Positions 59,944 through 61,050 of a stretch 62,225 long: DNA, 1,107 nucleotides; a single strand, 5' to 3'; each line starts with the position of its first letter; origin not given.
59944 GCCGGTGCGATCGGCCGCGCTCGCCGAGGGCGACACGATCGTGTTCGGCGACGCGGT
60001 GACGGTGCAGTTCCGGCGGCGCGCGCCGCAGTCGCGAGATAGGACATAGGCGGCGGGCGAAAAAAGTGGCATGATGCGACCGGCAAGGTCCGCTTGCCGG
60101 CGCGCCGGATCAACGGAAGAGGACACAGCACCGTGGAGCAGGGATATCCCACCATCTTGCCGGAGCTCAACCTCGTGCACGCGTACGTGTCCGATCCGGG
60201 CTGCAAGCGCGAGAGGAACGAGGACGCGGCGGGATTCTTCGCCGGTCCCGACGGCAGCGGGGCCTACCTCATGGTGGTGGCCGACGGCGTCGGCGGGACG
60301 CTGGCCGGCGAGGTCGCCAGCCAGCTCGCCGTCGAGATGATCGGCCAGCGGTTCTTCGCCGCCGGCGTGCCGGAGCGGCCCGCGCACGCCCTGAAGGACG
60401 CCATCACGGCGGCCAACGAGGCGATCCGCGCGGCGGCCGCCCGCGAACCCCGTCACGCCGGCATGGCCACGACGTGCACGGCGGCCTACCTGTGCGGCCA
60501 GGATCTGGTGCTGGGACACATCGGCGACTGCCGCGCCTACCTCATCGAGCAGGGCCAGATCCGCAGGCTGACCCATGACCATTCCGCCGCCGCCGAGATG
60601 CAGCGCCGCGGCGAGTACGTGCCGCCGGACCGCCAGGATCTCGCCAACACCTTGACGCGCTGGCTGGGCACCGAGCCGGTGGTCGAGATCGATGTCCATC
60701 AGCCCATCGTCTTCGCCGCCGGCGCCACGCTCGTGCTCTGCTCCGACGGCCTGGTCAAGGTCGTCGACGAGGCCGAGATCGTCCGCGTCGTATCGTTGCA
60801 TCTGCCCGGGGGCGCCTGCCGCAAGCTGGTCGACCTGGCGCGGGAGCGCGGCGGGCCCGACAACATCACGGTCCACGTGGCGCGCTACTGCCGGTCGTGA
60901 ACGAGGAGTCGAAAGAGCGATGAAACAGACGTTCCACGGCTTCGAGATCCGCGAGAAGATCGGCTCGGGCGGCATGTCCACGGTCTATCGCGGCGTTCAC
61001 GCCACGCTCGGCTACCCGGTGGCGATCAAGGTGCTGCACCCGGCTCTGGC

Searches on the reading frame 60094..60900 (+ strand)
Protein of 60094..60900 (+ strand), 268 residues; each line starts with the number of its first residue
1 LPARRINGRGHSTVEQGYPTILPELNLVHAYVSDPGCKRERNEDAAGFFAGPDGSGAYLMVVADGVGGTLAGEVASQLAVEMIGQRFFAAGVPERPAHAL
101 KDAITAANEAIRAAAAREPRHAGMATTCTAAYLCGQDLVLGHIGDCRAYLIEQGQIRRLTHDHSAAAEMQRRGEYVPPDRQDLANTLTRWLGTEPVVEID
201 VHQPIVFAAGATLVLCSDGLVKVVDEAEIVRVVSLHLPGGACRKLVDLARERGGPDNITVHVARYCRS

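Call 40: search_protein_families(library=pfam, proteins=[window:60094-60900:+], max_evalue=0.001)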
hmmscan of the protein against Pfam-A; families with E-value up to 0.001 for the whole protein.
window:60094-60900:+ (268 aa): 3 families
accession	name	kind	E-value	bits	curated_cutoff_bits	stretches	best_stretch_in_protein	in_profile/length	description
PF13672.11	PP2C_2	-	6.3e-19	68.8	24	1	39-226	9-181/209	Protein phosphatase 2C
PF00481.26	PP2C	-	9.6e-15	55.4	20.3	1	59-167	36-144/255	Protein phosphatase 2C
PF07228.17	SpoIIE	-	0.00073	20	25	0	56-264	3-190/192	Stage II sporulation protein E (SpoIIE)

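Call 54: find_encoding_contigs(protein=window:60094-60900:+, flank=10000, max_places=3)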
Protein window:60094-60900:+ (268 aa): no gene with exactly this product is on record in the collection.
